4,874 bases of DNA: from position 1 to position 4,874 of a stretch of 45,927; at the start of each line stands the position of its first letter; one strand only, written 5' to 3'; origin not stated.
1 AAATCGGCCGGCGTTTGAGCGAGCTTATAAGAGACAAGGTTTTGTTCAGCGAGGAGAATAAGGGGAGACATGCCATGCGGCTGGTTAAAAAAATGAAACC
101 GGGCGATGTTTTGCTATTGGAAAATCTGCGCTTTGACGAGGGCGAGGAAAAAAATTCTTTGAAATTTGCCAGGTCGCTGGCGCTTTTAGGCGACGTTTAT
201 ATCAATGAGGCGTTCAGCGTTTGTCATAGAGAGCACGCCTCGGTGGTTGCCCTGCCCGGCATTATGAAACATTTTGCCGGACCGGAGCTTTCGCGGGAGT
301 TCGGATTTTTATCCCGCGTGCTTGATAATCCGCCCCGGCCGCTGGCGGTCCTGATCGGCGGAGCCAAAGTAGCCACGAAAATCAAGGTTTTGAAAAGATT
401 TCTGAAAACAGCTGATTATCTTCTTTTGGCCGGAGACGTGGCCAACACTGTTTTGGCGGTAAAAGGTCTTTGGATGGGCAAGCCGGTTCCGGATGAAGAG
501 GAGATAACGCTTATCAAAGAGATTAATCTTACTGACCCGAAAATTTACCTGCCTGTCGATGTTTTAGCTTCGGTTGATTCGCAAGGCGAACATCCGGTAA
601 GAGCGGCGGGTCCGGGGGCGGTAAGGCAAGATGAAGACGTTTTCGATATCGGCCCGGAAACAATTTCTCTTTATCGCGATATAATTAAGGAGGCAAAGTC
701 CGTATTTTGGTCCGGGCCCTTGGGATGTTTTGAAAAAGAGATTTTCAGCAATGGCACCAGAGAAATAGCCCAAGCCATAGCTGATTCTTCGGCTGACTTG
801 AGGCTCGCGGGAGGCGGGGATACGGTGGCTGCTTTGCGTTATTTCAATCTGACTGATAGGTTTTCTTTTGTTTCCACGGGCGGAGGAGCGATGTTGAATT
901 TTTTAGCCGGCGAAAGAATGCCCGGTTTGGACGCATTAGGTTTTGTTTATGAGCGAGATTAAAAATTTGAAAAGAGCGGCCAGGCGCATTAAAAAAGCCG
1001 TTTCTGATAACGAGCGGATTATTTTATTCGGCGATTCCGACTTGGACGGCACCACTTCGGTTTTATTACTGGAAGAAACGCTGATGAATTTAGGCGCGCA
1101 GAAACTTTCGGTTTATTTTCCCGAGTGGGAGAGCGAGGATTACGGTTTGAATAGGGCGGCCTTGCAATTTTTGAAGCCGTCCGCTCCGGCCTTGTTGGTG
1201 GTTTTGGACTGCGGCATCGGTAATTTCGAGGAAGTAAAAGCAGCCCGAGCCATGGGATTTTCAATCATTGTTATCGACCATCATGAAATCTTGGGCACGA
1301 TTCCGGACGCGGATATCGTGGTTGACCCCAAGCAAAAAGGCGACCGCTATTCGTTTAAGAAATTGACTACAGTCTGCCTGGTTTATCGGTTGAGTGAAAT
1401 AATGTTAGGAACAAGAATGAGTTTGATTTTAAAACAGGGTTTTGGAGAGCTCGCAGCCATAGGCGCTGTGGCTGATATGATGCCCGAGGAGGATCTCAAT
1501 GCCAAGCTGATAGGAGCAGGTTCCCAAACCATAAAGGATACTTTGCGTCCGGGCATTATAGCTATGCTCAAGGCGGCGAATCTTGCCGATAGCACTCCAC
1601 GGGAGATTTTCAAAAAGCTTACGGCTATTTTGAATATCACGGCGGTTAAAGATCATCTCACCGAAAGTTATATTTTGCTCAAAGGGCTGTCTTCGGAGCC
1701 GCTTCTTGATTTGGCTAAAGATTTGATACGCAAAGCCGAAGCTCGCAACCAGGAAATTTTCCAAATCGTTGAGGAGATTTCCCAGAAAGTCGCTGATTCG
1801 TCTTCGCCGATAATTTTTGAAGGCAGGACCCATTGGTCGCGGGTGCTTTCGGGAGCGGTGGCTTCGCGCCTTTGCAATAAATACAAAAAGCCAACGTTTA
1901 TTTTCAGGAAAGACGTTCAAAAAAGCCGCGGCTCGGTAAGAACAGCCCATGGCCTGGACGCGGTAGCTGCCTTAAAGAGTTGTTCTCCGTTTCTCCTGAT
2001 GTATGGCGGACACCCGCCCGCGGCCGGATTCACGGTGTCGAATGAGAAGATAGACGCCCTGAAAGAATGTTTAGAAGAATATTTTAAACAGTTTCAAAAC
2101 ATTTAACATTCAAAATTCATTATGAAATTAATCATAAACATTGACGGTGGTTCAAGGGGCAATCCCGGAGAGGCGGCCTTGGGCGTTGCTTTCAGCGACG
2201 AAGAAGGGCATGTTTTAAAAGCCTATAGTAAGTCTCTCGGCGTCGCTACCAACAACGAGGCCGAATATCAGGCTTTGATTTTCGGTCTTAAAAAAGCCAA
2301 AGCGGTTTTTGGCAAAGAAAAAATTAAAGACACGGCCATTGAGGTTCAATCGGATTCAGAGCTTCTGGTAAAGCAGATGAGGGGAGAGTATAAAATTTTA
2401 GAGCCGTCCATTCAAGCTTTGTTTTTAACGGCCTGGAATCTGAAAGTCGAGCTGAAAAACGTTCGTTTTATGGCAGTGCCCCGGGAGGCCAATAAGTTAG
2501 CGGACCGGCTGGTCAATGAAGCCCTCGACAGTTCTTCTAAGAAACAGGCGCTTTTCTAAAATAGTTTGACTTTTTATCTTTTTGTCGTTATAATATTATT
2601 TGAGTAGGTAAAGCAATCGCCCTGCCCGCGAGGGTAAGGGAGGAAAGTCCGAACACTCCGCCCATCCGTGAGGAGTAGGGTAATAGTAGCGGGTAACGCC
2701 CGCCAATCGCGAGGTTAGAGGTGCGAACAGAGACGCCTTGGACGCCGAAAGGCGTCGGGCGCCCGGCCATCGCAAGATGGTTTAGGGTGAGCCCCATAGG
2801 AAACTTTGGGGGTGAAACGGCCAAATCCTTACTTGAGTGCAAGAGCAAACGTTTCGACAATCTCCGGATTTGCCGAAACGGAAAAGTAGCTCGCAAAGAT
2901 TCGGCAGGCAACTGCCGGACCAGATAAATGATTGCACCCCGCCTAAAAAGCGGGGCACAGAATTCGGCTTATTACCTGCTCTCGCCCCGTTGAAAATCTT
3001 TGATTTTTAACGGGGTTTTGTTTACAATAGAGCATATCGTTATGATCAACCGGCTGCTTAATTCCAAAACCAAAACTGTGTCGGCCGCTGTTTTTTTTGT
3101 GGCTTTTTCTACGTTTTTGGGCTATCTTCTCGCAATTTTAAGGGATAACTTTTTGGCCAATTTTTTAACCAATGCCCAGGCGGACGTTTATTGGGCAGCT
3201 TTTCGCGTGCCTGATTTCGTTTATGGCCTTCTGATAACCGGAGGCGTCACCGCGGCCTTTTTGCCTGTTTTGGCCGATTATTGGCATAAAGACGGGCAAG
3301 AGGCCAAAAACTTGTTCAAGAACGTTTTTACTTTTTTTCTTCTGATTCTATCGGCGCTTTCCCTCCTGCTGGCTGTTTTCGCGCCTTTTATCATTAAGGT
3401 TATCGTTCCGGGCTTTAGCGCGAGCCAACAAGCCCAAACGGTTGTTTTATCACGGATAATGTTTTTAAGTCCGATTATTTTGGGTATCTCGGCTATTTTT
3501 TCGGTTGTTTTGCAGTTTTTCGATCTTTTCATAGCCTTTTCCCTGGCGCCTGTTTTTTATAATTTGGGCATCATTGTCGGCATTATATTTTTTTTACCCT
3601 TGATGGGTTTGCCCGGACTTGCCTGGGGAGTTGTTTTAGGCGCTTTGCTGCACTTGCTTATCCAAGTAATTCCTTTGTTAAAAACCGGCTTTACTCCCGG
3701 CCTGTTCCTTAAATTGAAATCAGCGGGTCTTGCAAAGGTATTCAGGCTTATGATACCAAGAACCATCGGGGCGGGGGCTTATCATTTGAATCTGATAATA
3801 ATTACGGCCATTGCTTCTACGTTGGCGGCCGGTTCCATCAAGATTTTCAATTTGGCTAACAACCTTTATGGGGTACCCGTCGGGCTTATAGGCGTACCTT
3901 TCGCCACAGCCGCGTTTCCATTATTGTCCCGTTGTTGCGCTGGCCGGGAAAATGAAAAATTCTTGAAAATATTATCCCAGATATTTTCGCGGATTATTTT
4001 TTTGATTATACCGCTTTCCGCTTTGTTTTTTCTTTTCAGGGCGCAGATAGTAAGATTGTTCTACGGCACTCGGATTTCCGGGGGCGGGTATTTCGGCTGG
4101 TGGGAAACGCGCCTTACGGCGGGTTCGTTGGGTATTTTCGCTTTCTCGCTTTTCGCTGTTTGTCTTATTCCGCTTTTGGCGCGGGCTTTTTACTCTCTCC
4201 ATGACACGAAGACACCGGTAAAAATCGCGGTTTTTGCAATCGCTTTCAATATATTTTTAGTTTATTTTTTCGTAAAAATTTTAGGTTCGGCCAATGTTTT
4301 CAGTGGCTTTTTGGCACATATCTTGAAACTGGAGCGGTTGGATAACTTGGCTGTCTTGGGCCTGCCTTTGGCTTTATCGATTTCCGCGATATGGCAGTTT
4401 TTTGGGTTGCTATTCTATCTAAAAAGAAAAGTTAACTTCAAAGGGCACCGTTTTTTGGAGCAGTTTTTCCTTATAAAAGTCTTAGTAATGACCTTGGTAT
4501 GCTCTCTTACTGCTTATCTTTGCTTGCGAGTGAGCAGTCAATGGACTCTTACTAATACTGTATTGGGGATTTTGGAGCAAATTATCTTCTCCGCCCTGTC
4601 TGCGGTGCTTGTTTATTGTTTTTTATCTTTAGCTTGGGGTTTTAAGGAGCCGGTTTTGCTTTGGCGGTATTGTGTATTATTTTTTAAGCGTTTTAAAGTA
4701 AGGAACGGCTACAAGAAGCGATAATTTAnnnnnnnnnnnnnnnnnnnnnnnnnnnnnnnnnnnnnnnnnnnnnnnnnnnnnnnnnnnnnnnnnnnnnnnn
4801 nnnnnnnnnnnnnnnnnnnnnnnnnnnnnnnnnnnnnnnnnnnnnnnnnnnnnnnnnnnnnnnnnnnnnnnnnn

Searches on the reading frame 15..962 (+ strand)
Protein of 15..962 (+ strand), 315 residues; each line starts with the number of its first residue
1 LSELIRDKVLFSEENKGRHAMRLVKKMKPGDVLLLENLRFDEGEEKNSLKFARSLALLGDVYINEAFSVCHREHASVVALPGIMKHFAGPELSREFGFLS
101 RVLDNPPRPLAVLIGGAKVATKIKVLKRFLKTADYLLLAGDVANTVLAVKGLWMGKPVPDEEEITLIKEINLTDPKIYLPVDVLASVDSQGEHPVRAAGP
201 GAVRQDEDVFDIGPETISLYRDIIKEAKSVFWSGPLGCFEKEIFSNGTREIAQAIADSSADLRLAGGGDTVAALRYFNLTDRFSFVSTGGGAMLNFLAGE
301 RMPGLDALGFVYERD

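Call 35: search_protein_families(library=pfam, proteins=[window:15-962:+], max_evalue=0.001)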
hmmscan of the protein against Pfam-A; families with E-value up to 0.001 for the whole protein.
window:15-962:+ (315 aa): 1 family
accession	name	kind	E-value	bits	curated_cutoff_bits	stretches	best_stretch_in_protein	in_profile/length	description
PF00162.24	PGK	-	5.7e-91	305.8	27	1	2-300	76-379/379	Phosphoglycerate kinase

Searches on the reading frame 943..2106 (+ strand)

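Call 35: search_protein_families(library=pfam, proteins=[window:943-2106:+], max_evalue=0.001)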
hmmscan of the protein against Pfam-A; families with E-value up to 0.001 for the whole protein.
window:943-2106:+ (387 aa): 2 families
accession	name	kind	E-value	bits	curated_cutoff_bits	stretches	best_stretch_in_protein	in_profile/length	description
PF01368.27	DHH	-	4.8e-15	56.4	28.1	1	25-154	1-105/125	DHH family, N-terminal domain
PF02272.25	DHHA1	-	7e-10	39.7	25.9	1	296-382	11-101/102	DHHA1 domain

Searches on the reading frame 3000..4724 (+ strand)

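Call 35: search_protein_families(library=pfam, proteins=[window:3000-4724:+], max_evalue=0.001)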
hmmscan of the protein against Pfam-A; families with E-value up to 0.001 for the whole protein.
window:3000-4724:+ (574 aa): 2 families
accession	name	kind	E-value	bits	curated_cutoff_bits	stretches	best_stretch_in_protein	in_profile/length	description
PF03023.19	MurJ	-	5.2e-80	269.7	27.4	1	55-522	5-447/451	Lipid II flippase MurJ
PF01554.23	MatE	-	6.1e-05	23.2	24.9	1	266-422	14-160/161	MatE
